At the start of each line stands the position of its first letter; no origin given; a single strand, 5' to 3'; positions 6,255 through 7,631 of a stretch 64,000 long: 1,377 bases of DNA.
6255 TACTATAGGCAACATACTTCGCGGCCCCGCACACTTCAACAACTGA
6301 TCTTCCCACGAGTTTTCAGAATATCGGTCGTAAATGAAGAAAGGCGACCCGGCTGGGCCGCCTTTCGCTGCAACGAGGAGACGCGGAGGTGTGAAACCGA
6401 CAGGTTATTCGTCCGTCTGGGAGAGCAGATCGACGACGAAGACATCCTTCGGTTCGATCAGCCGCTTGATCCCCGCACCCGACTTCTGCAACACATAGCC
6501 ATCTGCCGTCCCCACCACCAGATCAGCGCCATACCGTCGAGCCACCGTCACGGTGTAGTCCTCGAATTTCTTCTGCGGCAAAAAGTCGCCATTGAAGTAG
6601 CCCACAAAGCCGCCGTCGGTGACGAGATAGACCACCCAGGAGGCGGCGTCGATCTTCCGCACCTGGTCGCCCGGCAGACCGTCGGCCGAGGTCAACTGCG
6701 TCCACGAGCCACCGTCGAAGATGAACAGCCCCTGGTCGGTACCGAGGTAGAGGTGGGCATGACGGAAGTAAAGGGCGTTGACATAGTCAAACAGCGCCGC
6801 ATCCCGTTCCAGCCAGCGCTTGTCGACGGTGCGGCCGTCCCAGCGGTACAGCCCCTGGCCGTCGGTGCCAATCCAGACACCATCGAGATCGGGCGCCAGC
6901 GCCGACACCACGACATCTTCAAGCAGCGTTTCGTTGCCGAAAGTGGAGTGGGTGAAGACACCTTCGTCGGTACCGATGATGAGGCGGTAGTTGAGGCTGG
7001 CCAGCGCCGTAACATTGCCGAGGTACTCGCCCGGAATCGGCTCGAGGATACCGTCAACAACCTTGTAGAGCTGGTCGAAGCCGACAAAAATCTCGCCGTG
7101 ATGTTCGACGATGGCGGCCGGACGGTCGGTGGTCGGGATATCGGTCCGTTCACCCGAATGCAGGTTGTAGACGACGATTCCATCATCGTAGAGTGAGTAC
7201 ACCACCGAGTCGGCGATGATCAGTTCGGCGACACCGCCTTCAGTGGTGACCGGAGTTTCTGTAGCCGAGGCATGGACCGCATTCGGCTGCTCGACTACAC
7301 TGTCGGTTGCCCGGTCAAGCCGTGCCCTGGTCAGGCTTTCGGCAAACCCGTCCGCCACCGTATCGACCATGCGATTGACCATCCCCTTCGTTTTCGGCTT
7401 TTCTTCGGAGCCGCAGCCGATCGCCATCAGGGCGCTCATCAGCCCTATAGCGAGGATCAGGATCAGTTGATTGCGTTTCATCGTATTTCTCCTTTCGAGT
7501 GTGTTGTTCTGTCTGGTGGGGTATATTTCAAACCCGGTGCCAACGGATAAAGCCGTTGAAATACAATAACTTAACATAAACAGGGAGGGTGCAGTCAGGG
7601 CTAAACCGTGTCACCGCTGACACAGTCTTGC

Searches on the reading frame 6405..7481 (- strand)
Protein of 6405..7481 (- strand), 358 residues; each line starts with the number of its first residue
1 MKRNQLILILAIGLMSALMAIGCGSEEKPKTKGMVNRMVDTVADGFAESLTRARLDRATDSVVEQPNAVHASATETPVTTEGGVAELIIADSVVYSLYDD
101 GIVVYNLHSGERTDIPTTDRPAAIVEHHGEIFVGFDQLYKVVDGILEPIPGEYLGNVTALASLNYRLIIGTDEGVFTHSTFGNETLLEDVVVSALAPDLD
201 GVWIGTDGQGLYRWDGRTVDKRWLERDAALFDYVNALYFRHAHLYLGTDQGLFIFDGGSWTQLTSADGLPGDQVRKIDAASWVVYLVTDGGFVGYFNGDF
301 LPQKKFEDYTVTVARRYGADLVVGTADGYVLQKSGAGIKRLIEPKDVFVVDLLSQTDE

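Call 3: search_protein_families(library=pfam, proteins=[window:6405-7481:-])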
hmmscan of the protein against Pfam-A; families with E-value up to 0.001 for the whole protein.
window:6405-7481:- (358 aa): 0 families

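Call 9: search_protein_families(library=ncbifam, proteins=[window:6405-7481:-], max_evalue=0.01)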
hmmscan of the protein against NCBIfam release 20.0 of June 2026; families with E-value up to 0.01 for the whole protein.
window:6405-7481:- (358 aa): 0 families

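Call 10: find_homologous_proteins(query=window:6405-7481:-)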
Query window:6405-7481:- (358 aa): 110 proteins with E <= 0.001 among 7556 candidates.
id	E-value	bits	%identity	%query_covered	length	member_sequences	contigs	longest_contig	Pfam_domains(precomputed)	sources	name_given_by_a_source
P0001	1.3e-236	802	100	100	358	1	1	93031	-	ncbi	-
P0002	1.4e-192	658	79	100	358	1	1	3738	-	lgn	-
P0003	5.0e-174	597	74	100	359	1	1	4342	-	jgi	-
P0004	5.3e-174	596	74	100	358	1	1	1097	-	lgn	-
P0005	6.6e-84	300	43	97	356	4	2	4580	PF07494.18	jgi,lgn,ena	jgi:hypothetical protein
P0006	9.2e-83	296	41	92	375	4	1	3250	-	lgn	-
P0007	2.3e-82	295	43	91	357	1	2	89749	-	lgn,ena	-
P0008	2.8e-82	295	41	92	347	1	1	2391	-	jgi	jgi:hypothetical protein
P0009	5.8e-82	294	43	95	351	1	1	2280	-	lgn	-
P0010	1.9e-81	292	40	97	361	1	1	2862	-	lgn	-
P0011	8.9e-80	287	39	97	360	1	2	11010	-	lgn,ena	-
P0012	3.9e-79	284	41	96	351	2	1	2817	-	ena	-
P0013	7.3e-78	280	43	93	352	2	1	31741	-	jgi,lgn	-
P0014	3.9e-77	278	41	96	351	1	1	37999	-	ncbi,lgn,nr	ncbi:MAG: hypothetical protein JXA92_02025 [candidate division Zixibacteria bacterium]|nr:hypothetic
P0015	1.3e-76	276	41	93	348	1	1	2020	-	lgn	-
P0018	1.6e-76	276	40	94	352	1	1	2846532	-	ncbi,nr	ncbi:MAG: hypothetical protein JSV44_09955 [Candidatus Zixiibacteriota bacterium]|nr:MAG: hypothetic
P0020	6.1e-76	274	41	93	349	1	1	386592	PF07494.18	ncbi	ncbi:MAG: hypothetical protein AB1483_09710 [Candidatus Zixiibacteriota bacterium]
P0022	5.9e-75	271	41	94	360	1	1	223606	-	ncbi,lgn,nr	ncbi:MAG: hypothetical protein JW763_02000 [candidate division Zixibacteria bacterium]|nr:hypothetic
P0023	2.1e-74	269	37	93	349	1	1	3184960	-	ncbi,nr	ncbi:MAG: hypothetical protein JSW34_07870 [Candidatus Zixiibacteriota bacterium]|nr:MAG: hypothetic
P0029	1.7e-71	259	37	96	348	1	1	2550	PF07494.18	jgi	jgi:ligand-binding sensor domain-containing protein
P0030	8.1e-71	257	39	96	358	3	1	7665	PF07494.18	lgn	-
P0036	1.9e-68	249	42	83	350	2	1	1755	PF07494.18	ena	-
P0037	1.2e-67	247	38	97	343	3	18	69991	PF07494.18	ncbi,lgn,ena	-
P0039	1.8e-67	246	38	94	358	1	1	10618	PF07494.18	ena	-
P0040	5.7e-67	244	38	96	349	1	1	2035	PF07494.18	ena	-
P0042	6.7e-66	241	38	96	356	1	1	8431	PF07494.18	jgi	jgi:hypothetical protein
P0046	1.1e-64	237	41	83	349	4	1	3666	PF07494.18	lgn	-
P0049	3.9e-62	229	36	93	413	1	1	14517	PF07494.18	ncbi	ncbi:MAG: hypothetical protein AB1746_03695 [Candidatus Zixiibacteriota bacterium]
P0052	4.2e-61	225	38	96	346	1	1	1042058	PF07494.18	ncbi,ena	-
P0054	2.0e-60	223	39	80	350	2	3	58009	PF07494.18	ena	-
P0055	2.7e-60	222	40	77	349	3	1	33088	PF07494.18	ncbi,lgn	ncbi:MAG: hypothetical protein WAU88_00100 [Candidatus Zixiibacteriota bacterium]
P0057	1.0e-59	221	36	95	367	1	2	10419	PF07494.18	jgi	jgi:hypothetical protein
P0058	1.0e-58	217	35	99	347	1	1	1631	PF07494.18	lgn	-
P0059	1.8e-58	217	36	99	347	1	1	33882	PF07494.18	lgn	-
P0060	2.0e-58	216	39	75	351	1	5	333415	PF07494.18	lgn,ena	-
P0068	2.4e-56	209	34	97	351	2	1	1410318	PF07494.18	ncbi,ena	-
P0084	4.8e-48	182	33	96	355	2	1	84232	-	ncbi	-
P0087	5.0e-12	64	32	38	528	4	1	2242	PF07494.18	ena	-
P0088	3.3e-10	58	36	33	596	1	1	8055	PF07494.18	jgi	jgi:ligand-binding sensor domain-containing protein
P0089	3.1e-9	55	35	30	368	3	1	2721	PF07494.18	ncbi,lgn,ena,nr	ncbi:MAG TPA: two-component regulator propeller domain-containing protein [Candidatus Manganitrophac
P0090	5.1e-8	51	25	50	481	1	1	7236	PF07494.18,PF25852.1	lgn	-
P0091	1.7e-7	49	33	28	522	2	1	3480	PF07494.18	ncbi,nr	ncbi:MAG: hypothetical protein JO022_06715 [Acidobacteriaceae bacterium]|nr:hypothetical protein [Ac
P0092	7.8e-7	47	31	44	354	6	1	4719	PF07494.18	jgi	jgi:hypothetical protein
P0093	8.2e-7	47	34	31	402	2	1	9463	PF07494.18,PF18962.8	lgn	-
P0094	1.0e-6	46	40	26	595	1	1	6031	PF07494.18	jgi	jgi:ligand-binding sensor domain-containing protein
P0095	1.2e-6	46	29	26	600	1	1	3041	PF07494.18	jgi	jgi:ligand-binding sensor domain-containing protein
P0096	1.6e-6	46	30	38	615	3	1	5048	PF07494.18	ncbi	-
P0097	1.9e-6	45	28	38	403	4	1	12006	PF07494.18,PF18962.8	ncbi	-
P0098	9.4e-6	43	32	36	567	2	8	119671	PF23366.2,PF07494.18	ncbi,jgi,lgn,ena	-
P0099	1.1e-5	43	30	38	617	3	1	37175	PF07494.18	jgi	jgi:ligand-binding sensor domain-containing protein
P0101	3.6e-5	41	33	28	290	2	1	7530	PF07494.18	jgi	jgi:ligand-binding sensor domain-containing protein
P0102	5.1e-5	41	24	65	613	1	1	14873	PF07494.18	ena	-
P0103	5.5e-5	41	33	38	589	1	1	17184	PF07494.18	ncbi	-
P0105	7.7e-5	40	31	25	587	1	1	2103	PF23366.2,PF07494.18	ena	-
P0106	1.1e-4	40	25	64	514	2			PF07494.18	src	-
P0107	1.1e-4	40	35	27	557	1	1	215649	PF07494.18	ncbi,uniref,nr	ncbi:ligand-binding sensor domain-containing protein [Pyxidicoccus trucidator]|uniref:ligand-binding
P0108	3.9e-4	38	31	22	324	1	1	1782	PF07494.18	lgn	-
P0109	5.7e-4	37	36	22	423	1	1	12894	PF07494.18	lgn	-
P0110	6.5e-4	37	29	46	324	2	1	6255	PF07494.18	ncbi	-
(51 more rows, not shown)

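Call 11: find_related_loci(query=window:6405-7481:-, collection=genome_contigs, flank=6000)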
Query window:6405-7481:- (358 aa) in genome_contigs; peptide patterns used: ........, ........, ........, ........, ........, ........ (x = any residue, [..] = any of these).
152 stretches matched a pattern; 8 encode a relative of the query (tblastn E <= 1e-3); 8 distinct loci.
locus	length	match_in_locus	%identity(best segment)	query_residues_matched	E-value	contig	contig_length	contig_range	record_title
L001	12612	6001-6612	30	122-315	8e-8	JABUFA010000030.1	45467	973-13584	MAG: Chthonomonadia bacterium isolate Ch118 NODE_1155_length_45467_cov_30.256_ID_8688893, whole genome shotgun sequence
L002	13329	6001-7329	26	87-305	8e-8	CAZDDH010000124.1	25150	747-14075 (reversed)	MAG TPA_asm: uncultured Rickettsiales bacterium isolate SRP077602_co5_208 genome assembly, contig: NODE_9779_length_2515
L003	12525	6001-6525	29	122-284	2e-6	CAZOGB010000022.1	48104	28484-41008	MAG TPA_asm: uncultured bacterium isolate binchicken_co30_132 genome assembly, contig: NODE_708_length_48104_cov_26.9221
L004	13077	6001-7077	26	129-336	2e-6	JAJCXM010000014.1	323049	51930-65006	MAG: Holophagae bacterium isolate OFTM365 OFTM365_13, whole genome shotgun sequence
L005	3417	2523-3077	26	136-328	2e-6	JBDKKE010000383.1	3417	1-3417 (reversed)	MAG: Verrucomicrobiota bacterium isolate gunnisonriver_2019_sw_WHONDRS-S19S_0062_B_bin.27 scaffold_71806, whole genome s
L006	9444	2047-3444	42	187-256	6e-6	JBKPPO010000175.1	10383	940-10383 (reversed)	MAG: Pseudomonadota bacterium isolate GS_EKS_MAG_00100 GS_EKS_000001962865, whole genome shotgun sequence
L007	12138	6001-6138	52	192-236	5e-6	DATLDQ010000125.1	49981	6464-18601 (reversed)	MAG TPA_asm: Steroidobacteraceae bacterium isolate SMAG_U14354 k141_5045103, whole genome shotgun sequence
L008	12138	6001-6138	50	192-236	8e-6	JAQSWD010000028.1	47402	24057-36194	MAG: Steroidobacteraceae bacterium isolate C_No_T20_C_bin.38 scaffold_1527, whole genome shotgun sequence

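Call 13: find_encoding_contigs(protein=P0002, flank=6000)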
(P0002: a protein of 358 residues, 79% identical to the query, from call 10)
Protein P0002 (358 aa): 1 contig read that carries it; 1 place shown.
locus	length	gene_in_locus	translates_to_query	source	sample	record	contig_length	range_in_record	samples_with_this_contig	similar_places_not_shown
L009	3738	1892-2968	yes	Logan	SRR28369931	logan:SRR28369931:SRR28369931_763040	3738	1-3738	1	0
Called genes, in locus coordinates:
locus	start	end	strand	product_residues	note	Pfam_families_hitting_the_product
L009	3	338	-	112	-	?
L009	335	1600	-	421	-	-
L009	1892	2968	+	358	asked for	-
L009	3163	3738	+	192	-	?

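Call 14: find_encoding_contigs(protein=P0003, flank=6000)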
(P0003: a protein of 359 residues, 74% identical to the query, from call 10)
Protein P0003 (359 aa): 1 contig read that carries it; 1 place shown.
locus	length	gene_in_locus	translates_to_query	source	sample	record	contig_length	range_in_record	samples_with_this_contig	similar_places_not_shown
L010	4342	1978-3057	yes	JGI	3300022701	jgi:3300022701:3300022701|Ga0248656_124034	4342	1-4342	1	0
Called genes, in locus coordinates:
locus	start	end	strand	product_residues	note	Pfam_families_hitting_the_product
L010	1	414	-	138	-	?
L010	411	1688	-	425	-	-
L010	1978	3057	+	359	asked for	-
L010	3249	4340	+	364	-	?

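Call 17: find_related_loci(query=A2, collection=metagenome_contigs, flank=6000)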
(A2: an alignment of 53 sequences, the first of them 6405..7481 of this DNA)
Query A2 (358 aa) in metagenome_contigs; peptide patterns used: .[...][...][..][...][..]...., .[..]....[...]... (x = any residue, [..] = any of these).
600 stretches matched a pattern (row limit reached: there are more); 119 encode a relative of the query (tblastn E <= 1e-3); the best 80 are kept; 80 distinct loci.
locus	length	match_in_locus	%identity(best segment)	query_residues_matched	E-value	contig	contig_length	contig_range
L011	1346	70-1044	42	7-346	1e-87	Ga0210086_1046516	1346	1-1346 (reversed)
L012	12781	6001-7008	37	1-345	4e-72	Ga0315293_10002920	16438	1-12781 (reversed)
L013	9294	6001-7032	36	10-344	8e-67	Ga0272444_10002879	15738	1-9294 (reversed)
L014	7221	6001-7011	38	1-345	2e-70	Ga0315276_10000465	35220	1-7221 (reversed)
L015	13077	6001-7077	33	2-354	9e-62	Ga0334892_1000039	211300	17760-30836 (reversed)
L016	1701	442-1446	34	12-356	9e-61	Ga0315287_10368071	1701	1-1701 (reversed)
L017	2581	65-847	38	84-344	2e-51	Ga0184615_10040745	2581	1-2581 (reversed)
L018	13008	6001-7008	36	1-350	7e-69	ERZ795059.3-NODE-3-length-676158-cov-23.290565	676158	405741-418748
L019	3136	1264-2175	33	42-343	3e-48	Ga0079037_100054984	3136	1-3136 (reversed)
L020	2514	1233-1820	30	157-347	1e-26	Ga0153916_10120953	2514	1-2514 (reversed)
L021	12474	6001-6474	36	156-306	6e-25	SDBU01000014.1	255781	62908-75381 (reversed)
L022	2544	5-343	42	229-341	4e-24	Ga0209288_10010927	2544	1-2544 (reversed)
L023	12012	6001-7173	29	114-283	5e-12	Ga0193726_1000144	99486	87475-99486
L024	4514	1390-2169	30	47-301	2e-11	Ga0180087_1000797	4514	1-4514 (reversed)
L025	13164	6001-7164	29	114-283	5e-11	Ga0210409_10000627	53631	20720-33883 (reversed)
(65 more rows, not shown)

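Call 22: find_encoding_contigs(protein=P0007, flank=6000, max_places=2)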
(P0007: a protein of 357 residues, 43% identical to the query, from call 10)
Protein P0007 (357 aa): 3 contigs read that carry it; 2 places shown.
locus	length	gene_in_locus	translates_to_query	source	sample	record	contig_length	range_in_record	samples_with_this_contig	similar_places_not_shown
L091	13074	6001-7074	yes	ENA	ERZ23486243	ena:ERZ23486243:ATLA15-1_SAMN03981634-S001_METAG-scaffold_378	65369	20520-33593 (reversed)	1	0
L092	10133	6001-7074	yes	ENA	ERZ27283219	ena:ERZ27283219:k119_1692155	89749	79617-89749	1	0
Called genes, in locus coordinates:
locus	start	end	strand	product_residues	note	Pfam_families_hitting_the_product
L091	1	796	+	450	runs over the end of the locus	PF00072:Response_reg, PF00158:Sigma54_activat, PF14532:Sigma54_activ_2, PF07728:AAA_5, PF00004:AAA (weak), PF25601:AAA_lid_14, PF02954:HTH_8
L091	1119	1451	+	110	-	-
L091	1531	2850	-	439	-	PF00072:Response_reg, PF00158:Sigma54_activat, PF14532:Sigma54_activ_2, PF07728:AAA_5 (weak), PF25601:AAA_lid_14, PF02954:HTH_8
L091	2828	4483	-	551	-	PF00672:HAMP (weak), PF00512:HisKA (weak), PF02518:HATPase_c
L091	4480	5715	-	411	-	-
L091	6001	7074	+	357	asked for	-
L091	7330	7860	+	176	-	PF00376:MerR, PF13411:MerR_1, PF13591:MerR_2 (weak)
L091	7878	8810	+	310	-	-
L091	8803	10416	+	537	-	PF13183:Fer4_8, PF02754:CCG (weak)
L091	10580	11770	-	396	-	PF04055:Radical_SAM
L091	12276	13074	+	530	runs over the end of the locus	PF01293:PEPCK_ATP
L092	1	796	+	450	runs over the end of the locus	PF00072:Response_reg, PF00158:Sigma54_activat, PF14532:Sigma54_activ_2, PF07728:AAA_5, PF00004:AAA (weak), PF25601:AAA_lid_14, PF02954:HTH_8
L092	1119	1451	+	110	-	-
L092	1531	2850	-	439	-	PF00072:Response_reg, PF00158:Sigma54_activat, PF14532:Sigma54_activ_2, PF07728:AAA_5 (weak), PF25601:AAA_lid_14, PF02954:HTH_8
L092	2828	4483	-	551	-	PF00672:HAMP (weak), PF00512:HisKA (weak), PF02518:HATPase_c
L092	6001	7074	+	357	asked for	-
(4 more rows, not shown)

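Call 23: find_encoding_contigs(protein=P0014, flank=6000, max_places=2)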
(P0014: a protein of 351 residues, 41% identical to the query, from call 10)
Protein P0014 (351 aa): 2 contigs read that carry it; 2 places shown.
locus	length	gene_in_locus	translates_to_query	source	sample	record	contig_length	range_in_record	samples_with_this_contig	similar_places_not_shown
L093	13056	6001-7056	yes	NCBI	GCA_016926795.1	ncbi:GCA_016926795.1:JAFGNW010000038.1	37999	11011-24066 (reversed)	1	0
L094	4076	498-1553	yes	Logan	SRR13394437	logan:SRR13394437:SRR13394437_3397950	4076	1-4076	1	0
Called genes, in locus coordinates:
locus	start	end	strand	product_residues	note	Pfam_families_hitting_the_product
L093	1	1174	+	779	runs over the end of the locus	PF01433:Peptidase_M1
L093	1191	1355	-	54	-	-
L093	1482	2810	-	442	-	PF00072:Response_reg, PF00158:Sigma54_activat, PF14532:Sigma54_activ_2, PF07728:AAA_5 (weak), PF25601:AAA_lid_14, PF02954:HTH_8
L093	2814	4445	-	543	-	PF00672:HAMP (weak), PF00512:HisKA, PF02518:HATPase_c, PF13581:HATPase_c_2 (weak)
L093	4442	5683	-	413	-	-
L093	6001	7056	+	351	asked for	-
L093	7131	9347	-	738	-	PF13620:CarboxypepD_reg (weak), PF13715:CarbopepD_reg_2 (weak), PF07715:Plug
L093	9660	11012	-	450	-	PF01523:PmbA_TldD_1st (weak), PF19290:PmbA_TldD_2nd (weak), PF19289:PmbA_TldD_3rd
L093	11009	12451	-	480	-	PF01523:PmbA_TldD_1st, PF19290:PmbA_TldD_2nd (weak), PF19289:PmbA_TldD_3rd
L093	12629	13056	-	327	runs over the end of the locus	PF08668:HDOD, PF01966:HD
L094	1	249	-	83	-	?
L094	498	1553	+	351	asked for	-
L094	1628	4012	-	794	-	PF13620:CarboxypepD_reg, PF13715:CarbopepD_reg_2, PF07715:Plug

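Call 24: find_encoding_contigs(protein=P0018, flank=6000, max_places=2)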
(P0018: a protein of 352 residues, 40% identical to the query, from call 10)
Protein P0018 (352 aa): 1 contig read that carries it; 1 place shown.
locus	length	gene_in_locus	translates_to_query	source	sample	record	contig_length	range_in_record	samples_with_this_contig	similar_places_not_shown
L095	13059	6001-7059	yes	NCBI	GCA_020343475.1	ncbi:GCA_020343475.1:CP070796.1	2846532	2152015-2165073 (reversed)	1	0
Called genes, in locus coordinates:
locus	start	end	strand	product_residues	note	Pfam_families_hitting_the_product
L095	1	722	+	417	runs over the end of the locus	-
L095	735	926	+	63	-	PF11127:YgaP-like_TM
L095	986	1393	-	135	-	PF07366:SnoaL, PF14534:DUF4440 (weak), PF12680:SnoaL_2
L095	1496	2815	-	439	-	PF00072:Response_reg, PF00158:Sigma54_activat, PF14532:Sigma54_activ_2, PF07724:AAA_2 (faint), PF07728:AAA_5 (weak), PF25601:AAA_lid_14, PF02954:HTH_8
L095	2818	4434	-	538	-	PF00672:HAMP (faint), PF00512:HisKA (weak), PF02518:HATPase_c, PF13581:HATPase_c_2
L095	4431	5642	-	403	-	-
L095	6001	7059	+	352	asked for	-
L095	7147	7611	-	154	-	PF12034:YfbK_C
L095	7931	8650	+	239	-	PF22544:HYDIN_VesB_CFA65-like_Ig, PF07610:DUF1573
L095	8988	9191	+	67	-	-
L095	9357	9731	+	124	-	PF22544:HYDIN_VesB_CFA65-like_Ig (faint)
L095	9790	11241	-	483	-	-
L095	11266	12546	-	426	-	PF20094:GWxTD_dom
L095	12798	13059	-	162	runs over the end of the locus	PF02687:FtsX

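Call 25: find_encoding_contigs(protein=P0023, flank=6000, max_places=2)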
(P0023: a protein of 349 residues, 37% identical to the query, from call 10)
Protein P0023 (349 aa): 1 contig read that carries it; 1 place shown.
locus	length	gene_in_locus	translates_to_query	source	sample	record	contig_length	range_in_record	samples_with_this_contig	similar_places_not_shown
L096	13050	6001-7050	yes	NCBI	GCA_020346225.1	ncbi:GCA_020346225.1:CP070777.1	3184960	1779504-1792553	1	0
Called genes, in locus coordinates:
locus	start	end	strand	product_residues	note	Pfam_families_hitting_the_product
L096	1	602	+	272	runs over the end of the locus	PF02811:PHP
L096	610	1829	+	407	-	PF19527:DUF6055 (faint)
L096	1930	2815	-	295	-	PF00072:Response_reg, PF00004:AAA (faint), PF00158:Sigma54_activat, PF14532:Sigma54_activ_2, PF07728:AAA_5 (weak)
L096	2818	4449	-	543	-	PF00672:HAMP, PF00512:HisKA, PF02518:HATPase_c, PF13581:HATPase_c_2 (weak)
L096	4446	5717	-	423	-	-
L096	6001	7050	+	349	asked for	-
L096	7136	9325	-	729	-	PF04389:Peptidase_M28, PF00041:fn3, PF13860:FlgD_ig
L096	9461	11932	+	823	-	-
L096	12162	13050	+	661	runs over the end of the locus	PF18072:FGAR-AT_linker, PF00586:AIRS, PF02769:AIRS_C, PF00586:AIRS, PF02769:AIRS_C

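Call 26: find_encoding_contigs(protein=P0020, flank=6000, max_places=1)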
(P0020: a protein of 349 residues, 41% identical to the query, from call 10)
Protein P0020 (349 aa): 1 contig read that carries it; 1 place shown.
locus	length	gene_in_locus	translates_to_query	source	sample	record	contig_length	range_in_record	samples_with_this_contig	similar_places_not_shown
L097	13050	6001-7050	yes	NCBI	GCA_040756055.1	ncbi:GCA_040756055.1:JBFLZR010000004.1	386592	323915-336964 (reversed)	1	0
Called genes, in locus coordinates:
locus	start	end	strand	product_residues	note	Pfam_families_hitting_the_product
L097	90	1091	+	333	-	PF13226:DUF4034 (faint)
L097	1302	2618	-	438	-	PF00072:Response_reg, PF00004:AAA (faint), PF00158:Sigma54_activat, PF14532:Sigma54_activ_2, PF07728:AAA_5 (weak), PF25601:AAA_lid_14, PF02954:HTH_8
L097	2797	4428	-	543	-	PF00672:HAMP (weak), PF00512:HisKA (weak), PF02518:HATPase_c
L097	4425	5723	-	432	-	-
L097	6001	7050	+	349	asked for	PF07494:Reg_prop (faint)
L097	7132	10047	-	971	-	PF01546:Peptidase_M20 (weak), PF04389:Peptidase_M28, PF00041:fn3 (faint), PF13860:FlgD_ig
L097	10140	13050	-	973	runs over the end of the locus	PF04389:Peptidase_M28, PF00041:fn3 (faint), PF13860:FlgD_ig, PF18962:Por_Secre_tail (weak)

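Call 27: find_encoding_contigs(protein=P0022, flank=6000, max_places=1)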
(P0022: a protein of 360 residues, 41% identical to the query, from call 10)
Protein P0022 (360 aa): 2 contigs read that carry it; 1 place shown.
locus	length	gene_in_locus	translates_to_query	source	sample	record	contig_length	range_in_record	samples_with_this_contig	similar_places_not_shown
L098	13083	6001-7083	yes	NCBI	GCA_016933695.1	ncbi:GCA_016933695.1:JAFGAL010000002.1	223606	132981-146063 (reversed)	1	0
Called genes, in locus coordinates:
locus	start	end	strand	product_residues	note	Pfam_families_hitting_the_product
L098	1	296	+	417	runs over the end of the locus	-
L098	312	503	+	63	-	PF11127:YgaP-like_TM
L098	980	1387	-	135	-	PF07366:SnoaL, PF14534:DUF4440, PF12680:SnoaL_2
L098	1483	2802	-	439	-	PF00072:Response_reg, PF00158:Sigma54_activat, PF14532:Sigma54_activ_2, PF00493:MCM (weak), PF07728:AAA_5 (weak), PF25601:AAA_lid_14, PF02954:HTH_8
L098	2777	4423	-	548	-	PF00672:HAMP (weak), PF00512:HisKA (weak), PF02518:HATPase_c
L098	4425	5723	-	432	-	-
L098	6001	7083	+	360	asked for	-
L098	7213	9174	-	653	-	PF13620:CarboxypepD_reg, PF13715:CarbopepD_reg_2, PF12450:vWF_A, PF00092:VWA, PF13519:VWA_2, PF13768:VWA_3, PF12034:YfbK_C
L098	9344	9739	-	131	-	PF19762:DUF6249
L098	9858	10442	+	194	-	PF04542:Sigma70_r2, PF08281:Sigma70_r4_2, PF04545:Sigma70_r4 (weak)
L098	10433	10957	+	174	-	PF13490:zf-HC2 (weak)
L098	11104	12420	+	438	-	PF01266:DAO (faint), PF01494:FAD_binding_3 (faint), PF03486:HI0933_like (faint), PF07992:Pyr_redox_2, PF13450:NAD_binding_8 (weak), PF13454:NAD_binding_9 (faint), PF13738:Pyr_redox_3 (faint), PF00070:Pyr_redox (weak), +1 more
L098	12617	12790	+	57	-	-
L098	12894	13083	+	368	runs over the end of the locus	PF16930:Porin_5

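Call 28: find_encoding_contigs(protein=P0068, flank=6000, max_places=1)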
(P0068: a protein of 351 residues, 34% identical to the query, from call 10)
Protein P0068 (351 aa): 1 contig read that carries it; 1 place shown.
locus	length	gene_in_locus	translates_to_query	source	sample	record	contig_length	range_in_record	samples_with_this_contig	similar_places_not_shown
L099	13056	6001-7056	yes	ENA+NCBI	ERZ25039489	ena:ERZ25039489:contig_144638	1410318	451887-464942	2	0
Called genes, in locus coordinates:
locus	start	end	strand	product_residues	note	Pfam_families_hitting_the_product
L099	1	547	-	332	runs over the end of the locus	PF00106:adh_short, PF01073:3Beta_HSD, PF01370:Epimerase, PF04321:RmlD_sub_bind, PF05368:NmrA, PF16363:GDP_Man_Dehyd, PF13460:NAD_binding_10, PF07993:NAD_binding_4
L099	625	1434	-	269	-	-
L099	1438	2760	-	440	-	PF00072:Response_reg, PF00493:MCM (faint), PF00158:Sigma54_activat, PF14532:Sigma54_activ_2, PF07728:AAA_5 (weak), PF25601:AAA_lid_14, PF02954:HTH_8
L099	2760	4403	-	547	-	PF02518:HATPase_c, PF13581:HATPase_c_2 (weak)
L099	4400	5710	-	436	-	-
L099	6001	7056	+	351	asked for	PF07494:Reg_prop (faint)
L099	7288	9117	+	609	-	PF00989:PAS, PF08448:PAS_4, PF13426:PAS_9, PF08447:PAS_3, PF00989:PAS, PF08448:PAS_4, PF13426:PAS_9, PF08447:PAS_3, +3 more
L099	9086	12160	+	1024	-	PF00989:PAS, PF08448:PAS_4, PF13426:PAS_9, PF00989:PAS, PF08448:PAS_4, PF13426:PAS_9, PF00989:PAS, PF13426:PAS_9, +7 more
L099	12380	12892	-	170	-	-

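Call 29: find_encoding_contigs(protein=P0084, flank=6000, max_places=1)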
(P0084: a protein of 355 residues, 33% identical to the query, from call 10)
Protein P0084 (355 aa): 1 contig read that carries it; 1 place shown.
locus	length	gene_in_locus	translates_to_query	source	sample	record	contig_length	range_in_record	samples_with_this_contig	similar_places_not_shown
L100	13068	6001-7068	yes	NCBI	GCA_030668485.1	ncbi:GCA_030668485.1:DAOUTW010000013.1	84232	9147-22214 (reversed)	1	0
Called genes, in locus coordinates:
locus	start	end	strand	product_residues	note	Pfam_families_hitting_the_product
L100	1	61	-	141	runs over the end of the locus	PF13620:CarboxypepD_reg (weak)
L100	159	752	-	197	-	PF20154:LNT_N (weak)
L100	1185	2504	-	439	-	PF00072:Response_reg, PF00158:Sigma54_activat, PF14532:Sigma54_activ_2, PF07728:AAA_5 (weak), PF25601:AAA_lid_14, PF02954:HTH_8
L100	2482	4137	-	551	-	PF00672:HAMP, PF00512:HisKA (weak), PF02518:HATPase_c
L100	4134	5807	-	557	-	PF00496:SBP_bac_5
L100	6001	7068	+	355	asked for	-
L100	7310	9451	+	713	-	PF03190:Thioredox_DsbH, PF13899:Thioredoxin_7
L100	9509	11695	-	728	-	PF01564:Spermine_synth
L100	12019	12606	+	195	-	PF01168:Ala_racemase_N, PF02784:Orn_Arg_deC_N (weak)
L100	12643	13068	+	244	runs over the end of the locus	-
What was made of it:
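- Tried and rejected: Orthologs came instead from the metagenome scan with an alignment (call 17) and from exact-protein look-ups (calls 13, 14, 22-29).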
